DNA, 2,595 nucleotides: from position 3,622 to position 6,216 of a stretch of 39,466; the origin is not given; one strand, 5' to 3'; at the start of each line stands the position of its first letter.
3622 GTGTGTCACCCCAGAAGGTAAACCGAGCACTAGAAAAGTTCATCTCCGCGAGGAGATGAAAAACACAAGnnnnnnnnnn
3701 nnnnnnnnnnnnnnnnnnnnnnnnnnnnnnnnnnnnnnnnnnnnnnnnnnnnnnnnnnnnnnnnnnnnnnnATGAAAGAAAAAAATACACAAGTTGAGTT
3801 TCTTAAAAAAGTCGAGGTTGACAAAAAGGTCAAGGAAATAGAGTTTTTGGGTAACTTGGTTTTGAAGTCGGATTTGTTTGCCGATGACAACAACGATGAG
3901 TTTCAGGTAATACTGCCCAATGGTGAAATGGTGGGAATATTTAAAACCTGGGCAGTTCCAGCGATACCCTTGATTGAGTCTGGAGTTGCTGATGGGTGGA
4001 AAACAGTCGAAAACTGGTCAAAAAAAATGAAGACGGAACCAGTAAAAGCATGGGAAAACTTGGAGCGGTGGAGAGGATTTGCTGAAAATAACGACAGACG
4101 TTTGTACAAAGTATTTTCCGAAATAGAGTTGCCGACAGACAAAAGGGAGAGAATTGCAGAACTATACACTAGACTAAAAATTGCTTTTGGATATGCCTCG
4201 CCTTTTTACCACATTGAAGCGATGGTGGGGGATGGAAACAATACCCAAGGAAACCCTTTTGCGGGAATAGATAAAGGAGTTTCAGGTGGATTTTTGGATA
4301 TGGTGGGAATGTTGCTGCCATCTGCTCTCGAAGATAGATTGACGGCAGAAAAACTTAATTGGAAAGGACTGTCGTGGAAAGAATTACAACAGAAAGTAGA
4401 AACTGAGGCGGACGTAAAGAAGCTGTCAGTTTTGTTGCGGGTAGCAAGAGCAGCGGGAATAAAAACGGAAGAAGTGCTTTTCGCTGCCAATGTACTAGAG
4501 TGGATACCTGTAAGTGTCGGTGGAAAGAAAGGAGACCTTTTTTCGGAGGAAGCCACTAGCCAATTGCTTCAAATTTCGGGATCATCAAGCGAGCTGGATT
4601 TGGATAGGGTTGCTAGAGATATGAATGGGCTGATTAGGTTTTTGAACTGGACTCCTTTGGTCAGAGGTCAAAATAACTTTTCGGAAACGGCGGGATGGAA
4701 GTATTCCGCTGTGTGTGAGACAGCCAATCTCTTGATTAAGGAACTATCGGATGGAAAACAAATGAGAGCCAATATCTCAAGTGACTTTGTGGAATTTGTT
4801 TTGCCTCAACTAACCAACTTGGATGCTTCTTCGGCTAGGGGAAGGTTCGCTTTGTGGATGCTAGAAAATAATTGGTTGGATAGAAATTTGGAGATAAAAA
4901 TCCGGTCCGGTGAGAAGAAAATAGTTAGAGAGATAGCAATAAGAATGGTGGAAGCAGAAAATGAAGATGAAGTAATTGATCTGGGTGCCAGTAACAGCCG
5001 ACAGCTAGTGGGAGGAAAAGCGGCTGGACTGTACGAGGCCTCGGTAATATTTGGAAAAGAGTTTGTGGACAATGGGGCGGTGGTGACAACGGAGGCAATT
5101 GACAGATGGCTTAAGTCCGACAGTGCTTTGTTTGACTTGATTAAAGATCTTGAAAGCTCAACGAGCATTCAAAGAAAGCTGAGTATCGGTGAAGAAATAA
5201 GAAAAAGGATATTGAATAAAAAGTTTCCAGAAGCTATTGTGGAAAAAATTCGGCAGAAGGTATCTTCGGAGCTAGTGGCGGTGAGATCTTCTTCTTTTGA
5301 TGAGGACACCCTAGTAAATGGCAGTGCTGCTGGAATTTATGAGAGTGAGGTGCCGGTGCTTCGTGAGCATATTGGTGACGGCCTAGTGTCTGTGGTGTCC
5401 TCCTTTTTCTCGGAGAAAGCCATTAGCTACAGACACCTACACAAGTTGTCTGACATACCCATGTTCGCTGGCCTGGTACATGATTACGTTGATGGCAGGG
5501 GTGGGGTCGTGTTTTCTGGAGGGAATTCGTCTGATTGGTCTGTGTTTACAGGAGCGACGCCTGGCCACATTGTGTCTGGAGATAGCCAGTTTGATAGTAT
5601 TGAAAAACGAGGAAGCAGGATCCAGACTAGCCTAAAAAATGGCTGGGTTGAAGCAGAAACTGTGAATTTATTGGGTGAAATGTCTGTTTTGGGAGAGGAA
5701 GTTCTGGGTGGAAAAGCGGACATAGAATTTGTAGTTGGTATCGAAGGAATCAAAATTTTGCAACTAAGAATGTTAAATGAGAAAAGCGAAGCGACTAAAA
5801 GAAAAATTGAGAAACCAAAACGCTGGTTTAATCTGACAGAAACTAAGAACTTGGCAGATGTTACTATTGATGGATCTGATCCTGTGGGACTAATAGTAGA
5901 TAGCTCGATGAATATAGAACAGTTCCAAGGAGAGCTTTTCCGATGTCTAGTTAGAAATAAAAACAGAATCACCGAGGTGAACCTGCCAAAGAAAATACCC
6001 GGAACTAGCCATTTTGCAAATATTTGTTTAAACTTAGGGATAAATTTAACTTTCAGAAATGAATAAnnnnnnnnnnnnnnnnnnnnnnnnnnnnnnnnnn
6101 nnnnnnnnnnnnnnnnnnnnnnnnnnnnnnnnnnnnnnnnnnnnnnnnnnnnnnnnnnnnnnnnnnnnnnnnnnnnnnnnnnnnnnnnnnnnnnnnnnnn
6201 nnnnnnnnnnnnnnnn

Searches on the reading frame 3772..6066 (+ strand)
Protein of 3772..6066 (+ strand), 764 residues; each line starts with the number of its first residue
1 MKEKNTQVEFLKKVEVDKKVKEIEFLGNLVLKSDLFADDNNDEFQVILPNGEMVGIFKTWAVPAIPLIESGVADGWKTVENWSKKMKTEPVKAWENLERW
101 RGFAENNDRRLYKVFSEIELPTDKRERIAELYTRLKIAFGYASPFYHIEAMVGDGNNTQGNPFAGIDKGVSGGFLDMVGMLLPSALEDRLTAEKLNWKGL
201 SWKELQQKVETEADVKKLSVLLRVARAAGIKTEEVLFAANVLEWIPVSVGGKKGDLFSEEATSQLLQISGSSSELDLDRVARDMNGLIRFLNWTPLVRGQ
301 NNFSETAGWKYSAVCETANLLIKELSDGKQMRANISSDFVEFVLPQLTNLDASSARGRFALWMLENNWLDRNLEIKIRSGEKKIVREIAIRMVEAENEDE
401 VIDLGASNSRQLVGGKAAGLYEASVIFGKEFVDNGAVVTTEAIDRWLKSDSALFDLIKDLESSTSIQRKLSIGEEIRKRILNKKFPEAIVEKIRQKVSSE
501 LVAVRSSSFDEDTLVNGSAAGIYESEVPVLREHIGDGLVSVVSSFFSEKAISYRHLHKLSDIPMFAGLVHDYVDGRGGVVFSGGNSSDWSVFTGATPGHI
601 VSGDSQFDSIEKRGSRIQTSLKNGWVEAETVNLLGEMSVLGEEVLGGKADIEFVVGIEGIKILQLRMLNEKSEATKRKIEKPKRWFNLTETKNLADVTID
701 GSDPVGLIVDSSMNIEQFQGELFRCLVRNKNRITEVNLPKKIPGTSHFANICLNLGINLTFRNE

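Call 9: search_protein_families(library=pfam, proteins=[window:3772-6066:+])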
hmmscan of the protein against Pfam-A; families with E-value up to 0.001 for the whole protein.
window:3772-6066:+ (764 aa): 1 family
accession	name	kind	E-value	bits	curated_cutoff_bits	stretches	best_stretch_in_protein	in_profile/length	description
PF01326.24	PPDK_N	-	4.6e-22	79.2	27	1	411-584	2-189/328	Pyruvate phosphate dikinase, AMP/ATP-binding domain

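Call 11: search_protein_families(library=ncbifam, proteins=[window:3772-6066:+], max_evalue=0.01)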
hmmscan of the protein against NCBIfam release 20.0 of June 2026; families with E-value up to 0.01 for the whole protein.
window:3772-6066:+ (764 aa): 12 families
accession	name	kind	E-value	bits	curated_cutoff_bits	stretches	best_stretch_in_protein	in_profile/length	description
NF005057.0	PRK06464.1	equivalog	2.4e-12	45.7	598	1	411-584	19-207/798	phosphoenolpyruvate synthase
TIGR01418.1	PEP_synth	equivalog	7.7e-12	44.4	739.75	1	410-582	13-199/784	pyruvate, water dikinase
NF004877.0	PRK06241.1-2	subfamily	1.2e-11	43.7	866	1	408-560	14-171/869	phosphoenolpyruvate synthase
NF041857.1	RIF_Ptrans_rph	equivalog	1.5e-11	43.4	999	1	408-561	12-170/864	rifamycin-inactivating phosphotransferase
NF004881.0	PRK06241.2-2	equivalog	3.5e-10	38.8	883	1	410-564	16-171/898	phosphoenolpyruvate synthase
NF004880.0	PRK06241.2-1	equivalog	8.5e-10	37.2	972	1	408-584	13-190/837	phosphoenolpyruvate synthase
NF004879.0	PRK06241.1-4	equivalog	5.8e-09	34.6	976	1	410-555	16-166/868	phosphoenolpyruvate synthase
NF004878.0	PRK06241.1-3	subfamily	1.8e-08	33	945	1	412-560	18-170/891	phosphoenolpyruvate synthase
NF052631.1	prodigiosin_PigC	equivalog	3.9e-08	31.6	1300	1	407-574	10-169/883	prodigiosin ligase PigC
NF004883.0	PRK06241.2-4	equivalog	3.5e-07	28.8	1063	1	412-581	31-206/928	phosphoenolpyruvate synthase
NF004508.0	PRK05849.1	equivalog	3.2e-05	22.2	501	1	486-547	45-107/789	hypothetical protein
NF004882.0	PRK06241.2-3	equivalog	0.00014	20.1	850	1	482-575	75-174/827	phosphoenolpyruvate synthase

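Call 13: find_homologous_proteins(query=window:3772-6066:+, max_evalue=0.00001)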
Query window:3772-6066:+ (764 aa): 36 proteins with E <= 0.00001 among 8000 candidates.
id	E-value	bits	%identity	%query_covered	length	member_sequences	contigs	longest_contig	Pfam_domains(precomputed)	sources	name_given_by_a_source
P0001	0.0e+0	1682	99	100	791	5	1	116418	PF01326.25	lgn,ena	-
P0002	1.0e-277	941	57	100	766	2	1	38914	PF01326.25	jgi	-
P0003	2.2e-271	921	57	98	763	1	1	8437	PF01326.25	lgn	-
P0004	1.6e-270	918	55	100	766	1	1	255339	PF01326.25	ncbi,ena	-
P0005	4.4e-270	916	58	96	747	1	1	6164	PF01326.25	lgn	-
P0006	1.5e-269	914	56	98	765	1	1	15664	PF01326.25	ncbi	-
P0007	2.0e-269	914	57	97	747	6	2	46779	PF01326.25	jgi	-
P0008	1.3e-219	749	49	99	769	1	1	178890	PF01326.25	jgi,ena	-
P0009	5.9e-190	651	43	98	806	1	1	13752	PF01326.25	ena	-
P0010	6.8e-182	625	43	96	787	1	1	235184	PF01326.25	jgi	jgi:hypothetical protein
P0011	9.3e-182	624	41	96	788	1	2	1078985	PF01326.25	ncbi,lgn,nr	ncbi:MAG: hypothetical protein HYV90_04385 [Candidatus Woesebacteria bacterium]|nr:MAG: hypothetical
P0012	1.2e-181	624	43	99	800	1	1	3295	PF01326.25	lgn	-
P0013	3.6e-181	622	43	96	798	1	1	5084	PF01326.25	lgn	-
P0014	3.0e-179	616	41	97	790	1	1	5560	PF01326.25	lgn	-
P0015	2.7e-173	596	41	99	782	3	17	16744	PF01326.25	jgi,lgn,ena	-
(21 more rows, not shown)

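Call 15: find_related_loci(query=A1, collection=genome_contigs, flank=7000)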
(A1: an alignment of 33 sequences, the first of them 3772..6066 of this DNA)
Query A1 (764 aa) in genome_contigs; peptide patterns used: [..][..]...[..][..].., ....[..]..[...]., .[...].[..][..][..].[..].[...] (x = any residue, [..] = any of these).
25 stretches matched a pattern; 12 encode a relative of the query (tblastn E <= 1e-3); 12 distinct loci.
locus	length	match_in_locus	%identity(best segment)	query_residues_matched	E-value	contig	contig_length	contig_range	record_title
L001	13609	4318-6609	56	3-764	0e+0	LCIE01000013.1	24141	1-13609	MAG: Candidatus Collierbacteria bacterium GW2011_GWC2_44_18 UW41_C0013, whole genome shotgun sequence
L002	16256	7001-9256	56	16-764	0e+0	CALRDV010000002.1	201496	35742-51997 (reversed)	MAG: Patescibacteria group bacterium isolate MsH-01oct19-133 genome assembly, contig: MsH-01oct19-C59, whole genome shot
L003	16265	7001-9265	41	28-761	0e+0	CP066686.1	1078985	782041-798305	MAG: Candidatus Woesebacteria bacterium isolate NC_groundwater_442_Ag_B-0.1um_40_41 chromosome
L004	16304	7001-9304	40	18-763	6e-172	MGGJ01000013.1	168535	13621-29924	MAG: Candidatus Woesebacteria bacterium RIFCSPHIGHO2_01_FULL_39_32 rifcsphigho2_01_scaffold_75, whole genome shotgun seq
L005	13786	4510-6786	40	28-763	2e-163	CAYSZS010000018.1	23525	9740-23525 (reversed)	MAG TPA_asm: uncultured Gammaproteobacteria bacterium isolate SRP050083_co1_18 genome assembly, contig: NODE_825_length_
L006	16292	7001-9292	55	3-764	0e+0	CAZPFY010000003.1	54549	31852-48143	MAG TPA_asm: uncultured Pseudomonadales bacterium isolate SRP062349_co1_292 genome assembly, contig: NODE_53_length_5454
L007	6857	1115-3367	35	9-763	2e-128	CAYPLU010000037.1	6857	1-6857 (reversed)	MAG TPA_asm: uncultured Gammaproteobacteria bacterium isolate binchicken_co38_550 genome assembly, contig: NODE_23397_le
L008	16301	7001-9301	36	19-759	4e-120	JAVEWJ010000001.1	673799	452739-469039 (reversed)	MAG: Candidatus Gracilibacteria bacterium isolate BF4_142 NODE_6_length_673799_cov_13.584105_Biofilm4, whole genome shot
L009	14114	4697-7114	32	9-759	1e-111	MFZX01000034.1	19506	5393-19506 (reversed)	MAG: Candidatus Roizmanbacteria bacterium RIFCSPHIGHO2_12_FULL_37_23 rifcsphigho2_12_scaffold_3903, whole genome shotgun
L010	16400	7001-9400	32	16-759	7e-108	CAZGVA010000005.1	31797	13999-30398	MAG TPA_asm: Candidatus Woesearchaeota archaeon isolate SRP104257_co1_408 genome assembly, contig: NODE_587_length_31797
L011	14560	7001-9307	32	9-761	1e-121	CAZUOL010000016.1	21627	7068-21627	MAG TPA_asm: uncultured Candidatus Saccharibacteria bacterium isolate SRP135725_co2_713 genome assembly, contig: k141_18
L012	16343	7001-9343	28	20-762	4e-81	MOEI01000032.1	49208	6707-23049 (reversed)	MAG: bacterium CG10_46_32 isolate CG10_46_32 CG10_big_fil_rev_8_21_14_0.10_scaffold_436, whole genome shotgun sequence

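Call 16: find_related_loci(query=A1, collection=metagenome_contigs, flank=7000)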
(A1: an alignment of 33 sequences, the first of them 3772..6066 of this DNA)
Query A1 (764 aa) in metagenome_contigs; peptide patterns used: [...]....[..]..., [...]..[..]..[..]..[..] (x = any residue, [..] = any of these).
273 stretches matched a pattern; 54 encode a relative of the query (tblastn E <= 1e-3); 54 distinct loci.
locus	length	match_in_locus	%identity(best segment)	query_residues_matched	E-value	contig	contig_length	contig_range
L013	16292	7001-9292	99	1-764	0e+0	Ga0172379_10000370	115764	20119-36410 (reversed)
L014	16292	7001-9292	56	3-764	0e+0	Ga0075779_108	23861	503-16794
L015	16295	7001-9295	57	3-764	0e+0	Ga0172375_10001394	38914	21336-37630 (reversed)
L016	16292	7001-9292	49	3-762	0e+0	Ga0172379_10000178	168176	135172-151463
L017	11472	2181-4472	56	3-764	0e+0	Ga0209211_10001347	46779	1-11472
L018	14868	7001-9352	41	2-761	0e+0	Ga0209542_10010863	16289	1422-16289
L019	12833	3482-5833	41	2-761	0e+0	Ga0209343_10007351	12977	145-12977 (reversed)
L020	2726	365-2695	42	2-761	0e+0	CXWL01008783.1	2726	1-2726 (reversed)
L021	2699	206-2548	42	1-761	0e+0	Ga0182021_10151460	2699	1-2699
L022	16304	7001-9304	40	18-763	2e-171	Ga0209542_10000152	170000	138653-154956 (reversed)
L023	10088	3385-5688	40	18-763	2e-171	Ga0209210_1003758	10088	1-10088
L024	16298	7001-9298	40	15-761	2e-167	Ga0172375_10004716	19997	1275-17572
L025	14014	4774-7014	39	35-761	1e-164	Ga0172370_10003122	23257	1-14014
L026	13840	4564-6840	40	28-763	5e-163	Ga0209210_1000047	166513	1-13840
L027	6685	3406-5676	37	15-761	8e-145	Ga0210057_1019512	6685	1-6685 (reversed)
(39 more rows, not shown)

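Call 35: predict_structure(alignment_id=A1)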
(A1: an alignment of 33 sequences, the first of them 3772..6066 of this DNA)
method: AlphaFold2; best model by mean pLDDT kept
length: 764 residues; sequences in the alignment: 33
mean_pLDDT: 87.8   pTM: 0.87
mean pLDDT of the five models: 87.8, 87.6, 86.9, 86.3, 85.2
residues with pLDDT >= 90: 469; 70-90: 221; 50-70: 67; < 50: 7
segments of 3 or more residues with pLDDT < 50: 671-677
pLDDT, mean of each block of 10 residues (from residue 1): 62 89 94 93 93 94 93 83 92 93 95 94 96 97 95 86 72 82 94 86 93 93 93 95 85 91 82 75 91 90 87 94 95 93 92 92 95 93 95 94 91 92 93 94 94 95 91 97 95 93 91 64 86 96 91 85 94 92 88 87 79 88 88 94 89 92 83 46 84 71 84 66 73 85 72 74 72
secondary structure, 60 per line:
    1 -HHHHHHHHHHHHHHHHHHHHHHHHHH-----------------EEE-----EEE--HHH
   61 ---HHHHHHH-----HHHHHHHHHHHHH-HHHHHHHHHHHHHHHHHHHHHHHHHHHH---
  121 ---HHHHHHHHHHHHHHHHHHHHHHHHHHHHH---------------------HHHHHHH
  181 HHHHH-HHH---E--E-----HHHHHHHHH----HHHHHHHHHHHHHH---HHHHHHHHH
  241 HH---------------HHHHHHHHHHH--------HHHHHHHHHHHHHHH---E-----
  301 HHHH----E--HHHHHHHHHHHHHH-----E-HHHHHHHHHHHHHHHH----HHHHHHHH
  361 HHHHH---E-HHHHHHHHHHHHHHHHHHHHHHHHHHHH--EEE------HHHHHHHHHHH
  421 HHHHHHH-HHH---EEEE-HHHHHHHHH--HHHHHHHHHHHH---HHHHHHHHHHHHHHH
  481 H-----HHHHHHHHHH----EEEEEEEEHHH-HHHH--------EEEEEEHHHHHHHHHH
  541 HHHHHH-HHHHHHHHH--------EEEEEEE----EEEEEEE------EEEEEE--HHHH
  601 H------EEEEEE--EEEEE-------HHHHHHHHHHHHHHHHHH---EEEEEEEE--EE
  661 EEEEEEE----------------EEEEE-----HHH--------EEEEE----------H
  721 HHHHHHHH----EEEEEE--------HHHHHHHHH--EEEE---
elements in order (helices of 4 or more, strands of 3 or more residues): H2-27 E45-47 E53-55 H64-70 H76-88 H90-117 H124-152 H174-185 H202-210 H215-228 H232-242 H258-268 H277-291 H301-304 H312-325 H333-348 H353-365 H371-398 E401-403 H410-427 E435-438 H440-448 H451-462 H466-481 H487-496 E501-508 H513-516 E525-530 H531-546 H548-556 E565-571 E576-582 E589-594 H597-601 E608-613 E616-620 H628-645 E649-656 E659-667 E684-688 E705-709 H720-728 E733-738 H747-755 E758-761

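Call 39: fold_search(model_id=the predicted structure, library=pdb)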
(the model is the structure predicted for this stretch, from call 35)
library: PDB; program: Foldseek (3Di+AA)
matches with E <= 10: 444; with E <= 0.001: 19
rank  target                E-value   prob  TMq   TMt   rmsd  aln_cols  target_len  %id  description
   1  5hv1                  8.2e-11  1.00  0.32  0.29   4.6       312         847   23  Rifampin phosphotransferase in complex with AMPPNP and rifampin from Listeria monocytogenes (released 2016-03-30)
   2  5hv3                  2.6e-10  1.00  0.32  0.29   4.1       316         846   22  Rifampin phosphotransferase G527Y mutant in complex with AMPPNP from Listeria monocytogenes (released 2016-03-30)
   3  5hv6_A                7.5e-10  1.00  0.30  0.70   4.7       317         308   20  The ATP binding domain of rifampin phosphotransferase from Listeria monocytogenes (released 2016-03-30)
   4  5hv2                  1.1e-09  1.00  0.30  0.27   5.3       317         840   23  Rifampin phosphotransferase G527Y mutant from Listeria monocytogenes (released 2016-03-30)
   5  5hv6_B                1.9e-09  1.00  0.28  0.69   5.9       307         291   20  The ATP binding domain of rifampin phosphotransferase from Listeria monocytogenes (released 2016-03-30)
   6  2ols                  1.2e-08  1.00  0.29  0.31   7.7       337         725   20  The crystal structure of the phosphoenolpyruvate synthase from Neisseria meningitidis (released 2007-02-20)
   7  9goj                  1.6e-08  1.00  0.25  0.50   8.0       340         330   18  Crystal structure of HpeI from Rhodococcus rhodochrous GD02 (released 2025-05-21)
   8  5fbs                  3.9e-08  1.00  0.26  0.25   6.0       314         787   20  Crystal structure of rifampin phosphotransferase RPH-Lm from Listeria monocytogenes in complex with ADP and magnesium (released 2016-01-13)
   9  1kbl                  2.4e-05  1.00  0.30  0.27   8.8       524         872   14  PYRUVATE PHOSPHATE DIKINASE (released 2002-01-30)
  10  5lu4_A                6.5e-05  1.00  0.22  0.20  14.1       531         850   13  C4-type pyruvate phosphate dikinase: conformational intermediate of central domain in the swiveling mechanism (released 2017-05-24)
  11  1dik                  7.4e-05  1.00  0.28  0.25   9.4       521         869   14  PYRUVATE PHOSPHATE DIKINASE (released 1996-04-03)
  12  5lu4_B                1.3e-04  1.00  0.23  0.21  14.2       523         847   13  C4-type pyruvate phosphate dikinase: conformational intermediate of central domain in the swiveling mechanism (released 2017-05-24)
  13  2r82                  1.5e-04  1.00  0.19  0.17  17.9       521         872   13  Pyruvate phosphate dikinase (PPDK) triple mutant R219E/E271R/S262D adapts a second conformational state (released 2008-01-01)
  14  5jvl_A                1.9e-04  1.00  0.22  0.20  13.7       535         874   13  C4-type pyruvate phospate dikinase: nucleotide binding domain with bound ATP analogue (released 2017-04-05)
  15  2x0s                  1.9e-04  1.00  0.21  0.19  12.4       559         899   12  3.0 A RESOLUTION CRYSTAL STRUCTURE OF GLYCOSOMAL PYRUVATE PHOSPHATE DIKINASE FROM TRYPANOSOMA BRUCEI (released 2009-12-29)
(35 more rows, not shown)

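Call 40: find_encoding_contigs(protein=P0004, flank=6000, max_places=2)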
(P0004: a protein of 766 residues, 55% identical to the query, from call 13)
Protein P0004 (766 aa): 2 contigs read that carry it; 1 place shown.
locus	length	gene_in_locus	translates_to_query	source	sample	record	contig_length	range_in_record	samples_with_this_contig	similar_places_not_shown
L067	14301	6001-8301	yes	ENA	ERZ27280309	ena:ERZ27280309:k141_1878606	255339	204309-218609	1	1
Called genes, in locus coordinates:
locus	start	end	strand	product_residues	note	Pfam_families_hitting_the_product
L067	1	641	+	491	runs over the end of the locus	PF01336:tRNA_anti-codon, PF00152:tRNA-synt_2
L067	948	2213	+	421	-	PF00587:tRNA-synt_2b, PF03129:HGTP_anticodon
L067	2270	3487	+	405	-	PF00579:tRNA-synt_1b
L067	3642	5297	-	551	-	PF21850:DUF6909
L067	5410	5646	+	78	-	-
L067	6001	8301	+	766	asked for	PF01326:PPDK_N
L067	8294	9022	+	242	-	-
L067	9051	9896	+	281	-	-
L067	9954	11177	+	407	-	PF00579:tRNA-synt_1b, PF22421:SYY_C-terminal (weak), PF01479:S4 (weak)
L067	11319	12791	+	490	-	PF00282:Pyridoxal_deC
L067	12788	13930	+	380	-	PF01546:Peptidase_M20, PF07687:M20_dimer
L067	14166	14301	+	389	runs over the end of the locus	PF13393:tRNA-synt_His, PF00587:tRNA-synt_2b, PF03129:HGTP_anticodon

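Call 41: find_encoding_contigs(protein=P0003, flank=6000, max_places=2)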
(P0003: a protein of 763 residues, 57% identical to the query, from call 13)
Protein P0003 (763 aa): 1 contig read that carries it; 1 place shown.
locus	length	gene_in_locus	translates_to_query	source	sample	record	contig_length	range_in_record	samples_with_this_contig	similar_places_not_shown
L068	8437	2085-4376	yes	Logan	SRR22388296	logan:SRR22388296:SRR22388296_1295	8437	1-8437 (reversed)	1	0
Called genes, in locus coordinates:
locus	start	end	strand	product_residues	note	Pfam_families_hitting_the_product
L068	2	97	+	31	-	?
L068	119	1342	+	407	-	PF00579:tRNA-synt_1b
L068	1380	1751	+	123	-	-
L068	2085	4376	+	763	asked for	PF01326:PPDK_N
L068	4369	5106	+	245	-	PF01966:HD (weak)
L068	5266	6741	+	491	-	PF00282:Pyridoxal_deC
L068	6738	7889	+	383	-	PF01546:Peptidase_M20, PF07687:M20_dimer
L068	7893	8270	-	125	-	-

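Call 42: find_encoding_contigs(protein=P0005, flank=6000, max_places=2)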
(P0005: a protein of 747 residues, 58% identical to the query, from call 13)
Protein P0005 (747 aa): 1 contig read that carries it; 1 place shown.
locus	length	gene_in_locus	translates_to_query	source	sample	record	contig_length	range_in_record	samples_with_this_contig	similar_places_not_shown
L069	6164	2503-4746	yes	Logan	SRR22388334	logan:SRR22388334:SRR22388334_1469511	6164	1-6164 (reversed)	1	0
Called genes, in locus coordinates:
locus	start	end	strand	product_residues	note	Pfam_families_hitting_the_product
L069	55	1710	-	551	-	PF21850:DUF6909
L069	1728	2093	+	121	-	-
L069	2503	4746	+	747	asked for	PF01326:PPDK_N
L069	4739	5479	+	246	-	PF01966:HD (weak)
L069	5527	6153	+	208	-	PF00579:tRNA-synt_1b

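Call 54: search_protein_families(library=padloc, proteins=[window:3772-6066:+], max_evalue=0.01)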
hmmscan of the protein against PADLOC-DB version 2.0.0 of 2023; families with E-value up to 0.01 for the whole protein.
window:3772-6066:+ (764 aa): 0 families

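Call 55: search_solved_structures(query=A1, max_evalue=0.01)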
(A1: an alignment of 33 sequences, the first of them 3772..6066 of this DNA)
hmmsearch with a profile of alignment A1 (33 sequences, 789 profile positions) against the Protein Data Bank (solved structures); distinct sequences matched with E-value up to 0.01: 18.
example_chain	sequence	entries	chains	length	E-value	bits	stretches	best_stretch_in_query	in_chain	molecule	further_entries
5hv6_A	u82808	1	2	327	4.7e-22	80.9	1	431-607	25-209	Phosphoenolpyruvate synthase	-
5hv2_A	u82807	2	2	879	7.1e-21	77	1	431-607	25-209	Phosphoenolpyruvate synthase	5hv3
5hv1_A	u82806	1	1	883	7.7e-21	76.9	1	431-607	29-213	Phosphoenolpyruvate synthase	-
5fbs_A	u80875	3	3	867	8.2e-21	76.8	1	431-607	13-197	Phosphoenolpyruvate synthase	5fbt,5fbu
2ols_A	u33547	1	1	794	6.3e-16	60.7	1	436-617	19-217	Phosphoenolpyruvate synthase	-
9dae_A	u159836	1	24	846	8.5e-16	60.2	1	433-612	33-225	Phosphoenolpyruvate synthase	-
8a8e_A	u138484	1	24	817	1.3e-13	53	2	458-659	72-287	Phosphoenolpyruvate synthase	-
9goj_A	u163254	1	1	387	2.2e-09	39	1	431-608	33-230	Phosphoenolpyruvate synthase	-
1dik_A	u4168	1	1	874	2e-06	29.2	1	553-698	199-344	PYRUVATE PHOSPHATE DIKINASE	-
9pzl_A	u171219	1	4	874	2.1e-06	29.2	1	553-698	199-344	Pyruvate, phosphate dikinase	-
1kbl_A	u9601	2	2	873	2.1e-06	29.2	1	553-698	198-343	PYRUVATE PHOSPHATE DIKINASE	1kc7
1ggo_A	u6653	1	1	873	2.1e-06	29.2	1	553-698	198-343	PROTEIN (PYRUVATE, PHOSPHATE DIKINASE)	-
2r82_A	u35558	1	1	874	5.4e-06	27.8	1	553-698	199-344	Pyruvate, phosphate dikinase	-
2dik_A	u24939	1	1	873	2.4e-05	25.7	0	553-695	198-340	PROTEIN (PYRUVATE PHOSPHATE DIKINASE)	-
1jde_A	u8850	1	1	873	2.8e-05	25.4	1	553-698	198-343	PYRUVATE, PHOSPHATE DIKINASE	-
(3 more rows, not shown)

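Call 57: search_protein_families(library=ncbifam, proteins=[L067:9954-11177:+], max_evalue=1e-10)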
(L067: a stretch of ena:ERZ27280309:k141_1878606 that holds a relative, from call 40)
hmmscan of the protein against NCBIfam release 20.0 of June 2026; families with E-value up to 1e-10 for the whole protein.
L067:9954-11177:+ (407 aa): 2 families
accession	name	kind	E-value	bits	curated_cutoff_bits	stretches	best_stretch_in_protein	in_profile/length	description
TIGR00234.1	tyrS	equivalog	7e-89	298.7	113.8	1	23-406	6-403/406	tyrosine--tRNA ligase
NF006330.0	PRK08560.1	equivalog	2.6e-23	82.6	220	1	27-265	9-247/342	tyrosine--tRNA ligase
